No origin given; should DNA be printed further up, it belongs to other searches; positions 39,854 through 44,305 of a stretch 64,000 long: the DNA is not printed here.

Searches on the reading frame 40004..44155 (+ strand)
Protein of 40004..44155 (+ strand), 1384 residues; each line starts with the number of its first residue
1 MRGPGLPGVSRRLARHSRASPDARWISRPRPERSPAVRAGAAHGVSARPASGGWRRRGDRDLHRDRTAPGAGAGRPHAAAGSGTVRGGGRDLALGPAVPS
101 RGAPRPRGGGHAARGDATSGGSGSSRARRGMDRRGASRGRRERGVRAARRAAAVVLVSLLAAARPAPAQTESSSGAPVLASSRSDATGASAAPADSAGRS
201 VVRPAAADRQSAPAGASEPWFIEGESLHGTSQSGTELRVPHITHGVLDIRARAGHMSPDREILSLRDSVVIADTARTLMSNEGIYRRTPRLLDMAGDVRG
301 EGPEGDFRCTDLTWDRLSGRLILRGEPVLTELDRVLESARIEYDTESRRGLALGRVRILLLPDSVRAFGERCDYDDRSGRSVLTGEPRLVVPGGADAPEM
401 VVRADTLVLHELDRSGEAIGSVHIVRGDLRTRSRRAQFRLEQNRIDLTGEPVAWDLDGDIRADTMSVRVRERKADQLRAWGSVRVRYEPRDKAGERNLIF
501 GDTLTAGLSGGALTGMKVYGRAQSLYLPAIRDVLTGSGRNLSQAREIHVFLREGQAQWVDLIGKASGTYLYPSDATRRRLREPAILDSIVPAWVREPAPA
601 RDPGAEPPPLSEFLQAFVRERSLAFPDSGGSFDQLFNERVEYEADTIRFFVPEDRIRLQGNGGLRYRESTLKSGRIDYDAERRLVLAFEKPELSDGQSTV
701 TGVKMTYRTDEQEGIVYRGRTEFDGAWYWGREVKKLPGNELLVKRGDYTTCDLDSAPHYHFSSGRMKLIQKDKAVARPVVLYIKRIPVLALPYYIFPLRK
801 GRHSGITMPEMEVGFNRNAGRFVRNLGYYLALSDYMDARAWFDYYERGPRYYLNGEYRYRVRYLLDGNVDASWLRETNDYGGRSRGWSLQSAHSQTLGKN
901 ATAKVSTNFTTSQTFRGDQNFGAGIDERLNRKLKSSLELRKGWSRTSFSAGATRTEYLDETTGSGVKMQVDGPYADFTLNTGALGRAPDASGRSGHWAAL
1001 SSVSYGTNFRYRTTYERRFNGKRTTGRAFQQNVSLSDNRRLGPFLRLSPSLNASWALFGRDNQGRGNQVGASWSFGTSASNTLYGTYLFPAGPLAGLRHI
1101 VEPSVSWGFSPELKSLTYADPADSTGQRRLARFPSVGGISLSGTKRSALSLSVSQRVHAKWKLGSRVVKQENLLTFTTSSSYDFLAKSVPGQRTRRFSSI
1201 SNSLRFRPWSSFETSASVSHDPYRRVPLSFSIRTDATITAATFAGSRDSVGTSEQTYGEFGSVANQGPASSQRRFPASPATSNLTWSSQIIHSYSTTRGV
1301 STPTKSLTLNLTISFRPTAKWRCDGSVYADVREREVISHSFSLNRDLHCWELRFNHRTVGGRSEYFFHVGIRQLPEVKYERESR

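Call 15: search_protein_families(library=pfam, proteins=[window:40004-44155:+], max_evalue=0.01)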
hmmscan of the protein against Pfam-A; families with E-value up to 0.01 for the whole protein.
window:40004-44155:+ (1384 aa): 2 families
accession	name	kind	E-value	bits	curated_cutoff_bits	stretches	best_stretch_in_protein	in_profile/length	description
PF19838.5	LptD_2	-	8e-55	186.8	22.5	1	775-1223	2-464/464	LptD protein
PF03968.19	LptD_N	-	7.3e-08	33.1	20.4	0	417-471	51-111/113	LptA/(LptD N-terminal domain) LPS transport protein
